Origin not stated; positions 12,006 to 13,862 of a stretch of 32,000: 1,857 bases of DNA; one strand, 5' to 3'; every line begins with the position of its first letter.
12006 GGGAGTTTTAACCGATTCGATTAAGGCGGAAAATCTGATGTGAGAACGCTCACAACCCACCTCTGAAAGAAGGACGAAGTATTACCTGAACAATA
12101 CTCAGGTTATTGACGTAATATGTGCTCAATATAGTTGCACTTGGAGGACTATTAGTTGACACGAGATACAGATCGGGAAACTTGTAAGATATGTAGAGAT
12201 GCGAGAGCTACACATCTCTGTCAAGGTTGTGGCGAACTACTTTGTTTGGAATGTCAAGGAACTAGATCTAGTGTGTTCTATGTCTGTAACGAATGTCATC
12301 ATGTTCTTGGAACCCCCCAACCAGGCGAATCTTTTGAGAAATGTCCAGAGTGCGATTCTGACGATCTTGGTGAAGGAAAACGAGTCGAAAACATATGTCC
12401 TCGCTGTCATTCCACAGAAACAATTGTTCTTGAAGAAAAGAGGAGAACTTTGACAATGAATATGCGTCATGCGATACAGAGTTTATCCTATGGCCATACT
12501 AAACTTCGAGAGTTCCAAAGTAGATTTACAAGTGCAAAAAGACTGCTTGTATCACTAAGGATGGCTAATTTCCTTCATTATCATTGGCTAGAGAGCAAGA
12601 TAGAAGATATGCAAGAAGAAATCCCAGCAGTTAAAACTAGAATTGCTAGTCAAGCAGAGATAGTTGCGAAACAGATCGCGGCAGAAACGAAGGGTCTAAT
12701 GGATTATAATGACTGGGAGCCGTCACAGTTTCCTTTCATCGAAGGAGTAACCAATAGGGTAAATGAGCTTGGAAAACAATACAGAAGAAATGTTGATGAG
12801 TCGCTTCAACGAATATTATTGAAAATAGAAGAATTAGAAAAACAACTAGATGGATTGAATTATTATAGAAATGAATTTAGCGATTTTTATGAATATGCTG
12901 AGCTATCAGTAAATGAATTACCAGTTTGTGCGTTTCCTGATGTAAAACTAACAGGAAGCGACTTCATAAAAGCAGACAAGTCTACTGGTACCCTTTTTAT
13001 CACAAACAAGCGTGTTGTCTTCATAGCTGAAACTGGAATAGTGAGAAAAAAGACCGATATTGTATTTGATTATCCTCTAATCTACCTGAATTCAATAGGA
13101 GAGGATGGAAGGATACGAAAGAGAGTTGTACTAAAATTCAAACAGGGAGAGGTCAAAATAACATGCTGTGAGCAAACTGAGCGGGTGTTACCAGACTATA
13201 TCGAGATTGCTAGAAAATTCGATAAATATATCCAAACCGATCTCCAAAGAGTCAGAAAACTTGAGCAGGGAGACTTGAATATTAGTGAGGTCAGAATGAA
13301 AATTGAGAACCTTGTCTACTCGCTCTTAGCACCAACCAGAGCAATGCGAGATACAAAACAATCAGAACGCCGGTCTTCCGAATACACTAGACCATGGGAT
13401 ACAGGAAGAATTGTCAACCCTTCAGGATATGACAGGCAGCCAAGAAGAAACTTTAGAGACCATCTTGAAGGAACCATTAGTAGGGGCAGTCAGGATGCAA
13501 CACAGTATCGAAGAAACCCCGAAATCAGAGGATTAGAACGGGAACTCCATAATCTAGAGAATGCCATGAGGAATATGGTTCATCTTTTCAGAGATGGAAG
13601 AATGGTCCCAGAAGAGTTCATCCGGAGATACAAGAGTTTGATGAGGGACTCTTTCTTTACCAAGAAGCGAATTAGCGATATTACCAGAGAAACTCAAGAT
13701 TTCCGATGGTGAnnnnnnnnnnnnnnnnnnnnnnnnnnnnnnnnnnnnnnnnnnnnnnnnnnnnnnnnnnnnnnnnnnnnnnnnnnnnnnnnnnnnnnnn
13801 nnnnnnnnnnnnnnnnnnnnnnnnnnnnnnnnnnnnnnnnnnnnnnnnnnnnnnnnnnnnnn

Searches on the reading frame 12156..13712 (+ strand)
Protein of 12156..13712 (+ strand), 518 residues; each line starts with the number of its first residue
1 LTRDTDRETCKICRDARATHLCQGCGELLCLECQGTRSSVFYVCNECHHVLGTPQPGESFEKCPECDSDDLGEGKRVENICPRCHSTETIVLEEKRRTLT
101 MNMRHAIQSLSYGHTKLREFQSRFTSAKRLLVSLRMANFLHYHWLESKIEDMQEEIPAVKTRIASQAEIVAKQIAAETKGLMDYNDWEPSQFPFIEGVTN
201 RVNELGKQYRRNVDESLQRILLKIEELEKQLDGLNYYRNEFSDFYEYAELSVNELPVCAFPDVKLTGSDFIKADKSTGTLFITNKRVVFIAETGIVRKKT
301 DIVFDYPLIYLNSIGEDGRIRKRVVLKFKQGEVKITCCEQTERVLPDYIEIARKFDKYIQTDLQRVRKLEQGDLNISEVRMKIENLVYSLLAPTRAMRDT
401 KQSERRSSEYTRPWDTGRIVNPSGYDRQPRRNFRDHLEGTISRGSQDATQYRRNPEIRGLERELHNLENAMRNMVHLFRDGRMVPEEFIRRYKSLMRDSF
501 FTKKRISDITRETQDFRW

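Call 3: search_protein_families(library=pfam, proteins=[window:12156-13712:+], max_evalue=1)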
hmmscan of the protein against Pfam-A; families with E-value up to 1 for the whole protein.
window:12156-13712:+ (518 aa): 9 families
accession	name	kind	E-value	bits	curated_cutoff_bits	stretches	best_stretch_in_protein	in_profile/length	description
PF14470.12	bPH_3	-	0.0015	19.4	23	1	273-338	18-81/95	Bacterial PH domain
PF00643.29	zf-B_box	-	0.0062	17.1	24.1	1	8-34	4-30/42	B-box zinc finger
PF22586.1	ANCHR-like_BBOX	-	0.0079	16.7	27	1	10-34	2-25/39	ANCHR-like B-box zinc-binding domain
PF08965.17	Aca2_YdiL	-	0.01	16.5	23.8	1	158-245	8-88/118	Aca2/YdiL-like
PF09454.15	Vps23_core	-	0.027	14.9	26.8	1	464-503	20-59/64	Vps23 core domain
PF07765.17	KIP1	-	0.076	13.6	33.9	0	143-178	14-49/74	KIP1-like protein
PF03811.18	Zn_ribbon_InsA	-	0.18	12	26.1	1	81-90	8-16/35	InsA N-terminal domain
PF18551.6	TackOD1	-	0.69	9.9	32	1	59-89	73-99/188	Thaumarchaeal output domain 1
PF12761.13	End3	-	0.8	10.3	25.2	0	449-474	9-33/115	Actin cytoskeleton-regulatory complex protein END3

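Call 47: find_homologous_proteins(query=window:12156-13712:+, region=400-518)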
Query window:12156-13712:+, residues 400-518 (119 aa): 1 proteins with E <= 0.001 among 42 candidates. Only proteins of 284 to 907 residues were searched: fused or split forms outside these lengths cannot appear, so this answer is no evidence that the protein stands alone or is whole; lengths 'longer' or 'shorter' looks for them.
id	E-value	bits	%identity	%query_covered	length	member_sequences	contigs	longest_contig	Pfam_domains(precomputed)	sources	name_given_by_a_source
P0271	1.5e-72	259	100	100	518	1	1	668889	-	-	-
